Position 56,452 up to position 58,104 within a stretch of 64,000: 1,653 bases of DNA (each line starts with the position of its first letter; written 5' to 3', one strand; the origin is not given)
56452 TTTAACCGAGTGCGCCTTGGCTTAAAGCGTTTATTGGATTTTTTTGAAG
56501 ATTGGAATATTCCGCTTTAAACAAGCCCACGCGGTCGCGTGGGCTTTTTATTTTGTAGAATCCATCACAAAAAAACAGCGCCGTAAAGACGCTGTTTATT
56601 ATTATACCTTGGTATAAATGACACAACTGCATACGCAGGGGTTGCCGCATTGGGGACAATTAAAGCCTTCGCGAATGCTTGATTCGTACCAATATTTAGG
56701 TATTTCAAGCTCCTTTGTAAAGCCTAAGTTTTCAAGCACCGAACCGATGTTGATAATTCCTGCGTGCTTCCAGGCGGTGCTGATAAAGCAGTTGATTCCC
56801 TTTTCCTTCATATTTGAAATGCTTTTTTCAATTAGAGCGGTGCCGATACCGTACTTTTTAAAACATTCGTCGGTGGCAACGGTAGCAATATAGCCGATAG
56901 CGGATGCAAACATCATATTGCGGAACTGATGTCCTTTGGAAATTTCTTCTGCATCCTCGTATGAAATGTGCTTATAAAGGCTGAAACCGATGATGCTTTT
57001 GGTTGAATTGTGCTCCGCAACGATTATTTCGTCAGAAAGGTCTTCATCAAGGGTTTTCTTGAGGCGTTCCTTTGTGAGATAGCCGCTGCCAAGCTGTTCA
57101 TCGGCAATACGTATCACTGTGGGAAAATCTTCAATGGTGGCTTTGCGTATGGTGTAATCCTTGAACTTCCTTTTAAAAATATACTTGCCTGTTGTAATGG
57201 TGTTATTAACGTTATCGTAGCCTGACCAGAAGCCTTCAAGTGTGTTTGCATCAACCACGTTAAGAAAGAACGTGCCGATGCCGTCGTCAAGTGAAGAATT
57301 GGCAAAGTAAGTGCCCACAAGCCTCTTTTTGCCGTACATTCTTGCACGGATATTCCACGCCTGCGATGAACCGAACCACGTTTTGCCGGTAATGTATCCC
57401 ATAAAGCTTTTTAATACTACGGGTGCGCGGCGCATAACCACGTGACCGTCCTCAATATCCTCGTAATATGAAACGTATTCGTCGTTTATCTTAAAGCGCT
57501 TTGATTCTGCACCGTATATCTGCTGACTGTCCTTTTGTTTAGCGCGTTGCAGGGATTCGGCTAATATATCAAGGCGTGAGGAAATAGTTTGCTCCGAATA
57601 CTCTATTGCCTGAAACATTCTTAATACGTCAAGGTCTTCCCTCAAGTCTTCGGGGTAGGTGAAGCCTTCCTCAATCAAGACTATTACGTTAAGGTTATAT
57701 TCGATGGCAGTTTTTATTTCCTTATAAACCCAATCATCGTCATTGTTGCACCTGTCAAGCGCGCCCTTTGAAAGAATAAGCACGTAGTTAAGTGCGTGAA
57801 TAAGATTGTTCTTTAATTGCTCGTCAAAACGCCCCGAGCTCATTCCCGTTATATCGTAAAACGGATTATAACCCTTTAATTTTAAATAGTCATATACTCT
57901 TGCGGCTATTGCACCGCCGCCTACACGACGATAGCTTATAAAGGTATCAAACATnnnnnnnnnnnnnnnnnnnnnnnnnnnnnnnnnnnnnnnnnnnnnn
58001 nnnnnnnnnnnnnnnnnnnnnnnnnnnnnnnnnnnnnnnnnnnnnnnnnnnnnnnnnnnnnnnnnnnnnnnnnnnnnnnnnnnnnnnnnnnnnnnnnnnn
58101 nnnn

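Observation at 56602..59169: Self-contained two-gene TIR cassette (TIR-LRR, then TIR-X-GNAT-Cys4): candidate undescribed immune-type module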

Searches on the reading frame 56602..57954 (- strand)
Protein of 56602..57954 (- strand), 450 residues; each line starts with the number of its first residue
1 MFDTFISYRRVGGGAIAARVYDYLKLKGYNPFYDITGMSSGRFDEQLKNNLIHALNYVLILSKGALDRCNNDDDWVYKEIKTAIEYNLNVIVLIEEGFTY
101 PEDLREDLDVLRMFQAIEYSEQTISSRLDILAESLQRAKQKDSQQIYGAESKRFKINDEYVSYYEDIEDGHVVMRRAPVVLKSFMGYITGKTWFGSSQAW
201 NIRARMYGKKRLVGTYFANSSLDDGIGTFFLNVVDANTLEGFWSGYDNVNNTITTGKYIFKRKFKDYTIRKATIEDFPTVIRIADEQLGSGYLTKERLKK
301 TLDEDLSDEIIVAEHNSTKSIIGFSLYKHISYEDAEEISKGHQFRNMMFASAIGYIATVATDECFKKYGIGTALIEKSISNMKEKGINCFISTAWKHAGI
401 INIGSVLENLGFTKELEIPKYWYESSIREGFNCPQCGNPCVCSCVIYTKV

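Call 3: search_protein_families(library=pfam, proteins=[window:56602-57954:-], max_evalue=1)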
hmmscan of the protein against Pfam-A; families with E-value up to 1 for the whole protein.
window:56602-57954:- (450 aa): 5 families
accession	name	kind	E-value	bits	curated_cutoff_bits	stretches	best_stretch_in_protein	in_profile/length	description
PF13676.11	TIR_2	-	4.5e-07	30.8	28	1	5-115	2-110/122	TIR domain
PF00583.31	Acetyltransf_1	-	0.00028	21.6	20.7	1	303-390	25-97/116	Acetyltransferase (GNAT) family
PF13508.13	Acetyltransf_7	-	0.0056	17.5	27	1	309-390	4-65/84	Acetyltransferase (GNAT) domain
PF08445.16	FR47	-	0.0056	17.1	22.1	1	348-415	16-80/86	FR47-like protein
PF13527.13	Acetyltransf_9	-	0.013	16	25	1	353-391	72-110/127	Acetyltransferase (GNAT) domain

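Call 4: search_protein_families(library=padloc, proteins=[window:56602-57954:-], max_evalue=1)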
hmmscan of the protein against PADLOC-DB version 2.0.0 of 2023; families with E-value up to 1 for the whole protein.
window:56602-57954:- (450 aa): 4 families
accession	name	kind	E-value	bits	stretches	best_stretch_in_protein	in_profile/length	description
PDLC02012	SAVED5--SAVED_TIR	-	1.1e-06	26.1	1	3-65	15-77/404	-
PDLC00434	ThsB1|ThsB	-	1.5e-05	22.3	1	5-94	142-227/396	TIR-like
PDLC00728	Effector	-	0.00098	16.2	1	4-52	12-60/432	TIR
PDLC00440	ThsB2|ThsB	-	0.015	13.5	1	45-96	55-106/169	TIR-like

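Call 5: search_protein_families(library=ncbifam, proteins=[window:56602-57954:-], max_evalue=1)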
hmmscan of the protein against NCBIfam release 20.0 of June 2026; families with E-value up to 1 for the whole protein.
window:56602-57954:- (450 aa): 8 families
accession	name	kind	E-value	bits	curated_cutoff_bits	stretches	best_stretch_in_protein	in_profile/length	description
NF058526.1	Thoeris_type3_ThcB4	equivalog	4.2e-08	32.4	220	1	5-94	131-216/375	Thoeris type III anti-phage system protein ThcB4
NF005921.0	PRK07922.1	equivalog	1.4e-05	24.8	180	1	265-387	5-105/170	amino-acid N-acetyltransferase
NF005840.0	PRK07757.1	equivalog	0.0018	18.2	154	0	350-396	63-109/153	N-acetyltransferase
NF002959.0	PRK03624.1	equivalog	0.038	13.7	124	0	354-388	73-107/147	GNAT family acetyltransferase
TIGR01575.1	rimI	equivalog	0.059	13.5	86.4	1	342-389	44-91/132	ribosomal protein S18-alanine N-acetyltransferase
NF008466.1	PRK11357.1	equivalog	0.083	11.8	800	1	223-268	338-383/446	fructoselysine/psicoselysine transporter FrlA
NF000115.2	AAC_6p_Iad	exception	0.085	13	275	1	269-394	2-115/144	aminoglycoside N-acetyltransferase AAC(6')-Iad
NF004930.0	PRK06287.1-1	subfamily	0.14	12.1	142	1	216-271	22-76/110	cobalt transport protein CbiN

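Call 8: find_homologous_proteins(query=window:56602-57954:-)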
Query window:56602-57954:- (450 aa): 257 proteins with E <= 0.001 among 7736 candidates; the best 120 are listed.
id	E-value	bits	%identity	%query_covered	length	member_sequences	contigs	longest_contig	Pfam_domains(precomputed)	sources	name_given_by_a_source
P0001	1.6e-257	873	83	100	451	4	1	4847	PF13676.12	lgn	-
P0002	1.4e-235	801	76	100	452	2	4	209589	PF13676.12,PF00583.32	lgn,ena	-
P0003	3.6e-233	793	74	100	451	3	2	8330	PF13676.12,PF00583.32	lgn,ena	-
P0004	7.7e-233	791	75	100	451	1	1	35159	PF13676.12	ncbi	-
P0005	1.1e-226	771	73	100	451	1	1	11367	PF00583.32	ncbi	-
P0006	1.1e-221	755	72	100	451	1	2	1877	PF13676.12,PF00583.32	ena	-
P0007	1.0e-220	752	71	100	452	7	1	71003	PF08445.17,PF00583.32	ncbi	-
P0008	4.5e-219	746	70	100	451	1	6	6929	PF13676.12,PF00583.32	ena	-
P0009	1.6e-218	744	71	100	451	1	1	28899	PF13676.12,PF00583.32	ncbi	-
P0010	4.2e-218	743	70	100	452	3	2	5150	PF13676.12,PF00583.32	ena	-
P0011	5.3e-218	743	71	100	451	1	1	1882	PF13676.12,PF00583.32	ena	-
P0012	7.1e-217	739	69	100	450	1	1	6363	PF13676.12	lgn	-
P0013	5.1e-215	733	69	100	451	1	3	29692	PF13676.12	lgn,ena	-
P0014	6.0e-214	729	68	100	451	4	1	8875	PF13676.12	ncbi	-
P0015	2.2e-213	727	68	100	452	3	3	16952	PF13676.12,PF00583.32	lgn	-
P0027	2.5e-160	552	54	100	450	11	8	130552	PF13676.12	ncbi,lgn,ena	-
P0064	5.6e-129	449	43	100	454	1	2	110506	PF13676.12,PF00583.32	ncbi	-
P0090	3.1e-46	176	35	65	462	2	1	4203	PF12844.14,PF01381.29,PF13560.13,PF13443.13,PF00583.32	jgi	jgi:transcriptional regulator with XRE-family HTH domain/ribosomal protein S18 acetylase RimI-like e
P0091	1.0e-44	171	34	66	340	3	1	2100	PF00583.32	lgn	-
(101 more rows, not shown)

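Call 10: find_encoding_contigs(protein=P0002, flank=8000, max_places=2)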
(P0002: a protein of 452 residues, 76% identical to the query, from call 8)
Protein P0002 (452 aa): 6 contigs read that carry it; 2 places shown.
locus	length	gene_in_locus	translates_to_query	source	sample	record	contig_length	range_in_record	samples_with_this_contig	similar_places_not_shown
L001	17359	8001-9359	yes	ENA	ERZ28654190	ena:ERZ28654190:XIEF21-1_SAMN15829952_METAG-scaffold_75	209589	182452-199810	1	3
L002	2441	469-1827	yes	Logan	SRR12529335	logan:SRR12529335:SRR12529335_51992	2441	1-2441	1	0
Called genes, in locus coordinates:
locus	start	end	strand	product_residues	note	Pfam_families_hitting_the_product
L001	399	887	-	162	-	PF16729:DUF5067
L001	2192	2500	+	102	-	-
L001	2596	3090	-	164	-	-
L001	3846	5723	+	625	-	-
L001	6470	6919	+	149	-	-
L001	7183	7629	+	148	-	PF06713:bPH_4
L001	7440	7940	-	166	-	-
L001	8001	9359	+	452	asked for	PF13676:TIR_2, PF00583:Acetyltransf_1 (weak)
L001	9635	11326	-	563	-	PF00664:ABC_membrane, PF02463:SMC_N (weak), PF00005:ABC_tran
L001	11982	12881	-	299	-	PF00899:ThiF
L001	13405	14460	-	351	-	PF01979:Amidohydro_1, PF07969:Amidohydro_3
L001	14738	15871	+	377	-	PF22020:RlmL_1st, PF02926:THUMP, PF01170:UPF0020, PF02384:N6_Mtase (weak), PF11599:AviRa (faint), PF05175:MTS (faint)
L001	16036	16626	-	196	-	-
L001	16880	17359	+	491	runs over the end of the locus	PF13347:MFS_2, PF07690:MFS_1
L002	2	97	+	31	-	?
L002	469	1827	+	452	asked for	PF13676:TIR_2, PF00583:Acetyltransf_1 (weak)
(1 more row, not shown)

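Call 11: find_encoding_contigs(protein=P0027, flank=8000, max_places=2)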
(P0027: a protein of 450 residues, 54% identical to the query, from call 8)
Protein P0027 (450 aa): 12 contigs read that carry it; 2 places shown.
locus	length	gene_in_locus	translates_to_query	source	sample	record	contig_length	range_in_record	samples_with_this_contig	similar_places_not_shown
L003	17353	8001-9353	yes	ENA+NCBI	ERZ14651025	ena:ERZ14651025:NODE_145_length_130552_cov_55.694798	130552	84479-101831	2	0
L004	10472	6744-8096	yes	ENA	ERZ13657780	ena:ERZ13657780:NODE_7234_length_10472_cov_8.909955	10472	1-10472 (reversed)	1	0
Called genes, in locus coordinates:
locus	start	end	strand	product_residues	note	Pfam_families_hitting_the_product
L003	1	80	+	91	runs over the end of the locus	-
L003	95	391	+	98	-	-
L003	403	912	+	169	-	-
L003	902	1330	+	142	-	-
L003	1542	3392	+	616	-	-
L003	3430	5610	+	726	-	-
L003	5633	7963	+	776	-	PF02026:RyR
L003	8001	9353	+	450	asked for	PF13676:TIR_2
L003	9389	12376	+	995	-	PF01582:TIR (faint), PF13676:TIR_2, PF24883:NPHP3_N, PF05729:NACHT (faint), PF13424:TPR_12 (weak)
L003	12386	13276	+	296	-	PF00293:NUDIX, PF14815:NUDIX_4 (faint)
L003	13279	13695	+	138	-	PF01966:HD (weak)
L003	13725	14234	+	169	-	PF00583:Acetyltransf_1, PF13508:Acetyltransf_7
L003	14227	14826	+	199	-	PF00583:Acetyltransf_1, PF13508:Acetyltransf_7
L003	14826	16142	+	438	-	PF13676:TIR_2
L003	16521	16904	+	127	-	PF08281:Sigma70_r4_2, PF04545:Sigma70_r4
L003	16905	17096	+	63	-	PF12645:HTH_16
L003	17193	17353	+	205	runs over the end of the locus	-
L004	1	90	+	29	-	?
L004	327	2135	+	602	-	-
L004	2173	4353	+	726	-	-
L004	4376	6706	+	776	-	PF02026:RyR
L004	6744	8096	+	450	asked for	PF13676:TIR_2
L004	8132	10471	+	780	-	?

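Call 12: find_encoding_contigs(protein=P0064, flank=8000, max_places=2)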
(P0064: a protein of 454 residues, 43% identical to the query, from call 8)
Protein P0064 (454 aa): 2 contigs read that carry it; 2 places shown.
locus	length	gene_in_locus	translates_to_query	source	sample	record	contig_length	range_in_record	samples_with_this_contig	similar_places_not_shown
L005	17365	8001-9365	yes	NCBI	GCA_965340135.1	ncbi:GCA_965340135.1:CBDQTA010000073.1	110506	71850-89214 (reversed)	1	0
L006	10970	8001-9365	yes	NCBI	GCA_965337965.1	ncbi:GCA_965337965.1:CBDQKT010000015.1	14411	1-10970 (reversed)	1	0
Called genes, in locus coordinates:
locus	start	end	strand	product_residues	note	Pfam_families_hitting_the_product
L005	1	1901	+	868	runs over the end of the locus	PF00171:Aldedh, PF00465:Fe-ADH, PF13685:Fe-ADH_2, PF25137:ADH_Fe_C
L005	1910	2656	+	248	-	PF01163:RIO1 (faint), PF01636:APH, PF19974:TCAD9 (faint)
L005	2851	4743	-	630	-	PF00795:CN_hydrolase, PF02540:NAD_synthase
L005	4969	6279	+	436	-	PF07690:MFS_1, PF13347:MFS_2 (weak)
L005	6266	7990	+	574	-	PF22666:Glyco_hydro_2_N2, PF02837:Glyco_hydro_2_N, PF00703:Glyco_hydro_2, PF02836:Glyco_hydro_2_C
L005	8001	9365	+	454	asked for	PF13676:TIR_2, PF00583:Acetyltransf_1 (weak)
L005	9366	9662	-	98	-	-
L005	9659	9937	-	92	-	PF07873:YabP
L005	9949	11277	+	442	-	PF16911:PapA_C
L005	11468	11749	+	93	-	PF01250:Ribosomal_S6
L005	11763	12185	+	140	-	PF00436:SSB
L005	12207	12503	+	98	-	PF01084:Ribosomal_S18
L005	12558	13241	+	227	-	-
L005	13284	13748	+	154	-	PF06866:DUF1256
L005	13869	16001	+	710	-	PF06480:FtsH_ext (weak), PF00004:AAA, PF17862:AAA_lid_3, PF01434:Peptidase_M41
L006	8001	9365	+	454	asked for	PF13676:TIR_2, PF00583:Acetyltransf_1 (weak)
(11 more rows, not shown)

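Call 14: find_related_loci(query=A1, collection=genome_contigs, flank=8000)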
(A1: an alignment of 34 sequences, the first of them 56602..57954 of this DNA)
Query A1 (450 aa) in genome_contigs; peptide patterns used: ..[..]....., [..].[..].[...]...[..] (x = any residue, [..] = any of these).
87 stretches matched a pattern; 22 encode a relative of the query (tblastn E <= 1e-3); 22 distinct loci.
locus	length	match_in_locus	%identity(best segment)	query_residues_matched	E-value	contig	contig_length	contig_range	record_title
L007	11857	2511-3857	76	1-448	0e+0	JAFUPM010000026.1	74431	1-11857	MAG: Clostridia bacterium isolate RGIG4707 Roe_deer_Rectum.Co__c803775, whole genome shotgun sequence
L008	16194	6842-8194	75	1-450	0e+0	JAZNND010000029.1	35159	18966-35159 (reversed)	MAG: Eubacteriales bacterium isolate T1900044659_TS20190125.MAGScoT_cleanbin_000006 SGB_1497_k141_396551, whole genome s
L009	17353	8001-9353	71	1-450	0e+0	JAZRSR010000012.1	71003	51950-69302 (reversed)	MAG: Christensenellaceae bacterium isolate T1900045346_YK20190036.MAGScoT_cleanbin_000010 SGB_6712_k141_515287, whole ge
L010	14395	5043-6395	71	1-450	0e+0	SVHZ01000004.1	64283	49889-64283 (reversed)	MAG: Clostridiales bacterium isolate SIG397 NODE_10897_length_64283_cov_2.259555, whole genome shotgun sequence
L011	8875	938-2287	68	1-449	0e+0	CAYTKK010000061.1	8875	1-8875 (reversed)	MAG TPA_asm: uncultured Lachnospiraceae bacterium isolate SRP225648_co1_671 genome assembly, contig: NODE_20186_length_8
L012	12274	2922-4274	67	1-450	0e+0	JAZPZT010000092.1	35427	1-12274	MAG: Acutalibacteraceae bacterium isolate T1900044644_TS20190110.MAGScoT_cleanbin_000032 SGB_1323_k141_702606, whole gen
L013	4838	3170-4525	66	1-450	0e+0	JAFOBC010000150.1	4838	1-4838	MAG: Clostridia bacterium isolate RGIG306 Dairy_cattle_Colon-1__c313232, whole genome shotgun sequence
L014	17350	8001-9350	52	1-450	6e-163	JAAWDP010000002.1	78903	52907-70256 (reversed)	MAG: Clostridia bacterium isolate ABMPRH_118_0 k141_377987, whole genome shotgun sequence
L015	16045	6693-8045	51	1-449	1e-161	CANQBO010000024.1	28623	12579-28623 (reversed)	MAG: uncultured Clostridia bacterium isolate Lapin-001__bin50 genome assembly, contig: Lapin-001__NODE_1927_length_28623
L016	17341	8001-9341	53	1-447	1e-160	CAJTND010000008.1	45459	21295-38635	MAG TPA_asm: uncultured Christensenella sp. isolate MGBC107581 genome assembly, contig: MGBC107581.8, whole genome shotg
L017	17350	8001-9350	52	1-450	2e-159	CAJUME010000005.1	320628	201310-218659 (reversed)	MAG TPA_asm: uncultured Christensenella sp. isolate MGBC140398 genome assembly, contig: MGBC140398.5, whole genome shotg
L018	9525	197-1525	46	1-449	2e-134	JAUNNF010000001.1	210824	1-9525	MAG: Coriobacteriia bacterium isolate S32M_St_metabat_43 NODE_21_length_210824_cov_85.142203, whole genome shotgun seque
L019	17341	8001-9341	46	1-449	2e-133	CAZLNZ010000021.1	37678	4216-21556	MAG TPA_asm: uncultured Christensenellaceae bacterium isolate SRP225648_co1_198 genome assembly, contig: NODE_2094_lengt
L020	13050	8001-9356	42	1-449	2e-131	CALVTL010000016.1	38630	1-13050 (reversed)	MAG: uncultured Clostridia bacterium isolate BRZ_NT__bin69 genome assembly, contig: BRZ_NT__NODE_1496_length_38630_cov_7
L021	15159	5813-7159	42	2-449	6e-124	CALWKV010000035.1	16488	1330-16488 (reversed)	MAG: uncultured Christensenellaceae bacterium isolate E37__bin146 genome assembly, contig: E37__k127_2494858, whole geno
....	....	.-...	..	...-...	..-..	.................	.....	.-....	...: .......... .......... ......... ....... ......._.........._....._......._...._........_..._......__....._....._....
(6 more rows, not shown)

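Call 17: find_encoding_contigs(protein=P0001, flank=8000, max_places=3)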
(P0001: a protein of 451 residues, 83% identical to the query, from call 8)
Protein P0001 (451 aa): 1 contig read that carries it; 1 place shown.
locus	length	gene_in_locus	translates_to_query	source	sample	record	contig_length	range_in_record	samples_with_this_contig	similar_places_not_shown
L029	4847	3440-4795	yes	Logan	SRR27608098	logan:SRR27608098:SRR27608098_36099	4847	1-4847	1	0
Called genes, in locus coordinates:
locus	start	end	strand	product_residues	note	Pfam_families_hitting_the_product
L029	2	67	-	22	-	?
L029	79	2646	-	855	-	-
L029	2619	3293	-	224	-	PF01791:DeoC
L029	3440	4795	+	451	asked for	PF13676:TIR_2 (weak)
